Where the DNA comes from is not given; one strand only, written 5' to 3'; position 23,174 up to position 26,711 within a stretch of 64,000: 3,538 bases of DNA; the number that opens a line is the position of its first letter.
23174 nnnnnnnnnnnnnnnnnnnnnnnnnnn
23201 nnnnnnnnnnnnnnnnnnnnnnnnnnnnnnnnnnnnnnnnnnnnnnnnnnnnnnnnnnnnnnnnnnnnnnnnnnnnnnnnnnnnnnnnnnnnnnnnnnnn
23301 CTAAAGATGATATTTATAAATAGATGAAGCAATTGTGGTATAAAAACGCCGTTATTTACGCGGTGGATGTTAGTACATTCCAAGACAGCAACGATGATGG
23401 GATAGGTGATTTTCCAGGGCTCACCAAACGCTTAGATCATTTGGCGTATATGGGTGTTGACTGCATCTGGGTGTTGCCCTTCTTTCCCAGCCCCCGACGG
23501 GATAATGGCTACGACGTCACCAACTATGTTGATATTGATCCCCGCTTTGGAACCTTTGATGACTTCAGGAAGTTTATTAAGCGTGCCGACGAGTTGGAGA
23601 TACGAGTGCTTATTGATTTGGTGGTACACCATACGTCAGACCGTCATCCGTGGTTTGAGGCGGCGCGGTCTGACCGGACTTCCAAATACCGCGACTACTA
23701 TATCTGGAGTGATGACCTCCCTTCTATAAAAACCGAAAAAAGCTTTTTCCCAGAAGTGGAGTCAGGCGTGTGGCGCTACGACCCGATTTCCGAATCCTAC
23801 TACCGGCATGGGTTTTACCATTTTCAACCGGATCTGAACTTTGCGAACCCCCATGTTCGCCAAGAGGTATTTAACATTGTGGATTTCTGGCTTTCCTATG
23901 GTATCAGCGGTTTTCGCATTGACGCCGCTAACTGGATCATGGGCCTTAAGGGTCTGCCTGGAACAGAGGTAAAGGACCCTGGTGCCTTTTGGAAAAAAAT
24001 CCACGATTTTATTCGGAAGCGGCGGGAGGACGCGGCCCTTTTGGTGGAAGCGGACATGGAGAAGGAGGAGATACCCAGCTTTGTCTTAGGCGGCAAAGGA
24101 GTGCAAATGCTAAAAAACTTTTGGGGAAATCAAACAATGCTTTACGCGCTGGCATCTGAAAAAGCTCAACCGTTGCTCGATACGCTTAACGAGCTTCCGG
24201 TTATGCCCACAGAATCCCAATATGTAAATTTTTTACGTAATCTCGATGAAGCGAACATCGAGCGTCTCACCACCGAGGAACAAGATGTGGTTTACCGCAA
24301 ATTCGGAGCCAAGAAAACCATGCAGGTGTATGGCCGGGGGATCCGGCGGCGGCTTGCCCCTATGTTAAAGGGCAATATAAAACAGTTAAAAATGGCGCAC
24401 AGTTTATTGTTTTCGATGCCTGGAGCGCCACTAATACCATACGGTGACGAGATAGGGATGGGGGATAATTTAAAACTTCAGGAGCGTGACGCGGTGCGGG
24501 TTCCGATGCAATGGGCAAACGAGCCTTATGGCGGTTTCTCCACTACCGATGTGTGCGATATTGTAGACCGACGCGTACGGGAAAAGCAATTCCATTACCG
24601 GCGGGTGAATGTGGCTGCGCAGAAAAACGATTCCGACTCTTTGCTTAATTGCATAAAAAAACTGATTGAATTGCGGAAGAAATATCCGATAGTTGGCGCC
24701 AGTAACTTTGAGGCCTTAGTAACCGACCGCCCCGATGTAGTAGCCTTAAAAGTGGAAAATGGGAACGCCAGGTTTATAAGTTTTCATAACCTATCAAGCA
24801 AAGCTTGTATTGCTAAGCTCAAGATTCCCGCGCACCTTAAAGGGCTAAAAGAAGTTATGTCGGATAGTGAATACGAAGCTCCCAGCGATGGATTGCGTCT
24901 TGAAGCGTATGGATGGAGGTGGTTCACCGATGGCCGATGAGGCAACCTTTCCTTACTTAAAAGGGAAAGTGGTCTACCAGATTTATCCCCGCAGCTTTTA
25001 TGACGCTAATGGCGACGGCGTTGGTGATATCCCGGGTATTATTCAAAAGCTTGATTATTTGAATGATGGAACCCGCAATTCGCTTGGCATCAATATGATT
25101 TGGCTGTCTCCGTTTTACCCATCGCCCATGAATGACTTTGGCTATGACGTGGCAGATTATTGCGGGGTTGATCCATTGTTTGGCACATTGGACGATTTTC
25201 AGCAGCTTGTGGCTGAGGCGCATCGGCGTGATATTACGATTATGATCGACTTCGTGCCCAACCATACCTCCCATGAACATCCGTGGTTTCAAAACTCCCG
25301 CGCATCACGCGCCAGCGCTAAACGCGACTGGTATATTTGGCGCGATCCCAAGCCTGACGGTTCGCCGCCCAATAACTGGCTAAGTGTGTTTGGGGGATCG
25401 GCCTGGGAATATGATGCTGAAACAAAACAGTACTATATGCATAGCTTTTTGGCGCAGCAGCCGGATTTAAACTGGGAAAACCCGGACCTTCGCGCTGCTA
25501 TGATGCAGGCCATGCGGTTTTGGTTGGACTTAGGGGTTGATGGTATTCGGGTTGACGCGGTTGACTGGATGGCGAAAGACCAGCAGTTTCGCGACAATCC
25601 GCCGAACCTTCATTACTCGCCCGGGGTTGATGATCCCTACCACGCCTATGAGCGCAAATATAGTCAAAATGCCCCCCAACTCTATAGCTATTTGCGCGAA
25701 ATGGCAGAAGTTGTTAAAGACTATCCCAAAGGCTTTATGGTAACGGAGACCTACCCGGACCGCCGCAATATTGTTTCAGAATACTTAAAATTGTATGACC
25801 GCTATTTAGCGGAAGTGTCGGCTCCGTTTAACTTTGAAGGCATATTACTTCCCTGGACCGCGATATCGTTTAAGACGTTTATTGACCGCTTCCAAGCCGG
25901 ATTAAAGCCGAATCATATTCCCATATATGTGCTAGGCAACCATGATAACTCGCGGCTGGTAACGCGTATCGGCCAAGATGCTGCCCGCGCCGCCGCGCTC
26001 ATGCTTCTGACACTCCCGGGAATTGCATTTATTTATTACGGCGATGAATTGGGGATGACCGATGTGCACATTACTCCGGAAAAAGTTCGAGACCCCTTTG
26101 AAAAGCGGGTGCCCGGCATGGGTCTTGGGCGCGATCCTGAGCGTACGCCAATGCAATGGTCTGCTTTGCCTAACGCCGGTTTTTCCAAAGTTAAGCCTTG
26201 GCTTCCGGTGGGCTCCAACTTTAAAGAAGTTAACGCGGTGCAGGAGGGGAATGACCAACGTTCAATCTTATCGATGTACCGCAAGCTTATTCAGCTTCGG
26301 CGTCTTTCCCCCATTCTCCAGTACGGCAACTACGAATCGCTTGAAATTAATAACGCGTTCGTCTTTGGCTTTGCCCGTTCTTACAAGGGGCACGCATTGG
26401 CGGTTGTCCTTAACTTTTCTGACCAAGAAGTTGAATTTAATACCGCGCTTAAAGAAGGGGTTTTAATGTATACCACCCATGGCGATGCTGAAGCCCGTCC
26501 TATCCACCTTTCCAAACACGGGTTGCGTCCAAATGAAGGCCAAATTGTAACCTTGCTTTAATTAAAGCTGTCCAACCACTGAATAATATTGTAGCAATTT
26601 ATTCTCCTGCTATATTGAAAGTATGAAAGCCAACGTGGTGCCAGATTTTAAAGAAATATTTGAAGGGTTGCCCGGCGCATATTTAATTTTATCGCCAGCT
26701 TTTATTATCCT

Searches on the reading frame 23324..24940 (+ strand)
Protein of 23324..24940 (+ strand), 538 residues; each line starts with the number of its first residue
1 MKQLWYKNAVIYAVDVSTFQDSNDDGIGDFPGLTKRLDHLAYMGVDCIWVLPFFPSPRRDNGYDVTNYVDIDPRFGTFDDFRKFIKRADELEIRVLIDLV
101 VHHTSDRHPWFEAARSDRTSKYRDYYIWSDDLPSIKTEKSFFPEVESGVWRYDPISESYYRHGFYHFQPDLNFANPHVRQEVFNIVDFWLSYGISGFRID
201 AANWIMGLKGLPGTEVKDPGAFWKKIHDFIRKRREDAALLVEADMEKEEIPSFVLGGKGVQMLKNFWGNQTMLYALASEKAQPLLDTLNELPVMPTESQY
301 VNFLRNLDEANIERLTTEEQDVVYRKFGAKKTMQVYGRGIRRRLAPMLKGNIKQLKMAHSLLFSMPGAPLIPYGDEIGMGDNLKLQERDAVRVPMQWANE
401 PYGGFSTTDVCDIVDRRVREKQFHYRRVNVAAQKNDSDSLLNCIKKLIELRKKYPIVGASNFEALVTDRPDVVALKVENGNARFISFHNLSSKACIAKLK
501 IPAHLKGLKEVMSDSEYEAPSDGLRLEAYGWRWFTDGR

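Call 81: search_protein_families(library=pfam, proteins=[window:23324-24940:+], max_evalue=0.0001)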
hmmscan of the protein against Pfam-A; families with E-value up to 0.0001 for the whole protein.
window:23324-24940:+ (538 aa): 1 family
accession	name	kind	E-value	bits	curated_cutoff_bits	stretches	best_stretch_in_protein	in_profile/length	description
PF00128.31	Alpha-amylase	-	6.5e-82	276.6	22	1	18-457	6-443/446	Alpha amylase, catalytic domain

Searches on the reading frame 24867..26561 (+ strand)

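Call 81: search_protein_families(library=pfam, proteins=[window:24867-26561:+], max_evalue=0.0001)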
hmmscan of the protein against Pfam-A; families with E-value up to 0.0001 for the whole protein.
window:24867-26561:+ (564 aa): 3 families
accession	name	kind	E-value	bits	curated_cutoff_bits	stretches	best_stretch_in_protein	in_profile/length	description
PF00128.31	Alpha-amylase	-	1.6e-137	459.9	22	1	38-487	1-446/446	Alpha amylase, catalytic domain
PF11941.14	DUF3459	-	1.6e-06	28.9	22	1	470-543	1-76/90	Domain of unknown function (DUF3459)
PF16657.11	Malt_amylase_C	-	1.8e-05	25.1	27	1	487-531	1-46/75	Maltogenic Amylase, C-terminal domain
